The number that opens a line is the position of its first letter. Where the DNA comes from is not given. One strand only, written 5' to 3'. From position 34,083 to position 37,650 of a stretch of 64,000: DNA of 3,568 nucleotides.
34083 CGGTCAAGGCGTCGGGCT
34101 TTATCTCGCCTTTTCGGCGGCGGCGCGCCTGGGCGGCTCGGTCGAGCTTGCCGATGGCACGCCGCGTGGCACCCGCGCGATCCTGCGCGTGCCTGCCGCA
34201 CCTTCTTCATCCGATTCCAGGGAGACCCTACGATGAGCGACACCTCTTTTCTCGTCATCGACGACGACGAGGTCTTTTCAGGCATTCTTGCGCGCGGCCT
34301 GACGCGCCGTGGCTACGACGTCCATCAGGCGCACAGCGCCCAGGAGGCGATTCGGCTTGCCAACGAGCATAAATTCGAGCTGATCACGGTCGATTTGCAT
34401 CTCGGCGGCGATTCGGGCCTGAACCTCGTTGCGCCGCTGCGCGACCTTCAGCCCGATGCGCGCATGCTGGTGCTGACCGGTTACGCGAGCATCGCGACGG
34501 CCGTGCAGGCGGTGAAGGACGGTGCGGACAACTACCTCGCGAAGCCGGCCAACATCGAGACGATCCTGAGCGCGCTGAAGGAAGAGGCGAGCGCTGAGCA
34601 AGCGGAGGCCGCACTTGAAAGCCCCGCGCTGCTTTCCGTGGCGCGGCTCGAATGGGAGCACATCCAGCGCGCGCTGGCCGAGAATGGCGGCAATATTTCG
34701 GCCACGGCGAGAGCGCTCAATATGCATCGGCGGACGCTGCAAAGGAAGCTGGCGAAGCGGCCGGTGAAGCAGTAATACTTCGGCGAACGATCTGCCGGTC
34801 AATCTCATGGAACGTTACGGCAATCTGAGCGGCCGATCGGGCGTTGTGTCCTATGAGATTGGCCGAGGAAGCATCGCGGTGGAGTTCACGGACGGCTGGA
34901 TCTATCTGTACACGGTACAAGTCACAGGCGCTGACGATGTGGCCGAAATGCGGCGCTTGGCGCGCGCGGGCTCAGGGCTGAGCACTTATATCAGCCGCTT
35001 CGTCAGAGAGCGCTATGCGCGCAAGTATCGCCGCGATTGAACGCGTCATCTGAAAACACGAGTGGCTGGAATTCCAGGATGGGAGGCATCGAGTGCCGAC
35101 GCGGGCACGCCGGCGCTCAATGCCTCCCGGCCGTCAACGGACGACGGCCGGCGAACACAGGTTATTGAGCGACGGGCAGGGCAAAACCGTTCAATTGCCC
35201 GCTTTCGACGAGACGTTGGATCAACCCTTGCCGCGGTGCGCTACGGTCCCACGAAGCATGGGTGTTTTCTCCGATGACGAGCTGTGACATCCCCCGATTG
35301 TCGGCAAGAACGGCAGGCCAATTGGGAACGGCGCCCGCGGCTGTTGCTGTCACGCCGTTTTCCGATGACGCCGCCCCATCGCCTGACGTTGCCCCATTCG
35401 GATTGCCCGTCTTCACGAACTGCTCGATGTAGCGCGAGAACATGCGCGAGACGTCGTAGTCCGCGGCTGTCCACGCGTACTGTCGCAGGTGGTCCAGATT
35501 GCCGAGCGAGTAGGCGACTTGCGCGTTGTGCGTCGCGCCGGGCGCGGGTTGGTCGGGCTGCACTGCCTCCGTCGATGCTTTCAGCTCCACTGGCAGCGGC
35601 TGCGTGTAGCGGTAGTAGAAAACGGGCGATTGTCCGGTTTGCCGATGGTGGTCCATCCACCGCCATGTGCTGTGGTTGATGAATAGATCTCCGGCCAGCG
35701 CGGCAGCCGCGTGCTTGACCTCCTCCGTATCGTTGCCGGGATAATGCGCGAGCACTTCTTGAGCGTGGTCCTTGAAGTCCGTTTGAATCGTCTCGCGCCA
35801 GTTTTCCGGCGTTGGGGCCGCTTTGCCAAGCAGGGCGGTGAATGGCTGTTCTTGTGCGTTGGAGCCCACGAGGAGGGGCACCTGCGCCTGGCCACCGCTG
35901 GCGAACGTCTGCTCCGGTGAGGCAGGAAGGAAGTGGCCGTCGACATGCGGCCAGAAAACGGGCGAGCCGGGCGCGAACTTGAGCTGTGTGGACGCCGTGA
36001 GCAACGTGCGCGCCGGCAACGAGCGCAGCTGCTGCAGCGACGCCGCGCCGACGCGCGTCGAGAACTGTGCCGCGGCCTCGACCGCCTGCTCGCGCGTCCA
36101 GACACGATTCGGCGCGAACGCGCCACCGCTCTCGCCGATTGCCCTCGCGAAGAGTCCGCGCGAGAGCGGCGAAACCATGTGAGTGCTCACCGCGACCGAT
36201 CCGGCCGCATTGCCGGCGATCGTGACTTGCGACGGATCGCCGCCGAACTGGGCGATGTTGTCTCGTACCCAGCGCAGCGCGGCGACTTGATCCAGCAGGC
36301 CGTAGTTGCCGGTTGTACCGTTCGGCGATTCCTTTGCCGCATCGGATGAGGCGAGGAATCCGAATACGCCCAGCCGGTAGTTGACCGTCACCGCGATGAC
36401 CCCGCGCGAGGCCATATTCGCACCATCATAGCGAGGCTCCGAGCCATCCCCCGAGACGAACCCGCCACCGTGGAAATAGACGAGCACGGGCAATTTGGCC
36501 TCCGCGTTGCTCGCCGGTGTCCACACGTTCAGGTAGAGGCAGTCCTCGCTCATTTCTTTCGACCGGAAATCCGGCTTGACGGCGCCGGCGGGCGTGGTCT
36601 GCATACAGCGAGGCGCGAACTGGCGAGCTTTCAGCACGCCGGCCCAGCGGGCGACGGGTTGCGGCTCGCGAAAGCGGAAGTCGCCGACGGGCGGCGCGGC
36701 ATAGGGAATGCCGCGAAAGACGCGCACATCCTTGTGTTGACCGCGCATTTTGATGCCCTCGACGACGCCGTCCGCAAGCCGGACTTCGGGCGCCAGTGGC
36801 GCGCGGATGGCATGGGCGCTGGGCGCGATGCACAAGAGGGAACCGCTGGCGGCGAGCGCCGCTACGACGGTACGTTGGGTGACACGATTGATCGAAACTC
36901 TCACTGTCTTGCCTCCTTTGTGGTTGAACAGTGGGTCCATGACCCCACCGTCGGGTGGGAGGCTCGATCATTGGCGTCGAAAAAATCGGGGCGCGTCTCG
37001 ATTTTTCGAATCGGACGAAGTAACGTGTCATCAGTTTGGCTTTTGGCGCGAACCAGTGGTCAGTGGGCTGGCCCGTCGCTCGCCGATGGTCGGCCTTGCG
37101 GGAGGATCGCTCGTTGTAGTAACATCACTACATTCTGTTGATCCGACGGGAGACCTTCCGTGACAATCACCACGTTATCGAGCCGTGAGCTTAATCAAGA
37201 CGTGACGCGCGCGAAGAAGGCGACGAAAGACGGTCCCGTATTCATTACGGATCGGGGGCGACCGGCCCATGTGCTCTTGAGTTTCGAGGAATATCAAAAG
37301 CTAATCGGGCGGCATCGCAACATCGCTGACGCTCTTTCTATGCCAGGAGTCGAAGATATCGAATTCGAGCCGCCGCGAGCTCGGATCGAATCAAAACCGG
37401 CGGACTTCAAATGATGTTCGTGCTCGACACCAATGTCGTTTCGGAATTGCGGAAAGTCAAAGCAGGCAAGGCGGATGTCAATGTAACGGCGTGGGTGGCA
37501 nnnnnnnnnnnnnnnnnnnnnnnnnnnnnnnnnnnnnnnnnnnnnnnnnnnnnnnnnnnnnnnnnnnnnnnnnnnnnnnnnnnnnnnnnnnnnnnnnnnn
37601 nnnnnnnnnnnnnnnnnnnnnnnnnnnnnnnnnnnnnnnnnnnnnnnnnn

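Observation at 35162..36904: Secreted cholinesterase-fold pseudoenzyme: esterase paralog 2 lacks its catalytic serine (GNAAG)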

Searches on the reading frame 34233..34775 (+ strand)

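Call 72: search_protein_families(library=pfam, proteins=[window:34233-34775:+], max_evalue=0.01)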
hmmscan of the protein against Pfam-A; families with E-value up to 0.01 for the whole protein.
window:34233-34775:+ (180 aa): 5 families
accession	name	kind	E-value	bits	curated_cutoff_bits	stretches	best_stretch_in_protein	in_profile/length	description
PF00072.30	Response_reg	-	4.2e-23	82.1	30.2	1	7-115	2-110/111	Response regulator receiver domain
PF02954.25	HTH_8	-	2e-12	47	22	1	136-175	2-41/42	Bacterial regulatory protein, Fis family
PF13556.12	HTH_30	-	8.8e-07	29.1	27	1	146-175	6-35/59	PucR C-terminal helix-turn-helix domain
PF13384.12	HTH_23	-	0.0026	18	24.6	1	143-171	9-36/50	Homeodomain-like domain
PF13518.12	HTH_28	-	0.0065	17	25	0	148-171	9-31/52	Helix-turn-helix domain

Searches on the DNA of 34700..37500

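Call 78: search_rna_families(source=window, start=34700, end=37500, threshold=evalue, max_evalue=1)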
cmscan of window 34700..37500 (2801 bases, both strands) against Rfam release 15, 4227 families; matches with E-value up to 1: 2.
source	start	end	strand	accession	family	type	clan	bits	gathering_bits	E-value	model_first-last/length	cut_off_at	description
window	35081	35128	-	RF00781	mir-505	Gene; miRNA;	-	21.9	60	0.25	15-71/83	no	mir-505 microRNA precursor family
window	35070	35196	-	RF01390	isrG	Gene; sRNA;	-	13.7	100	0.91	41-224/279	no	isrG Hfq binding RNA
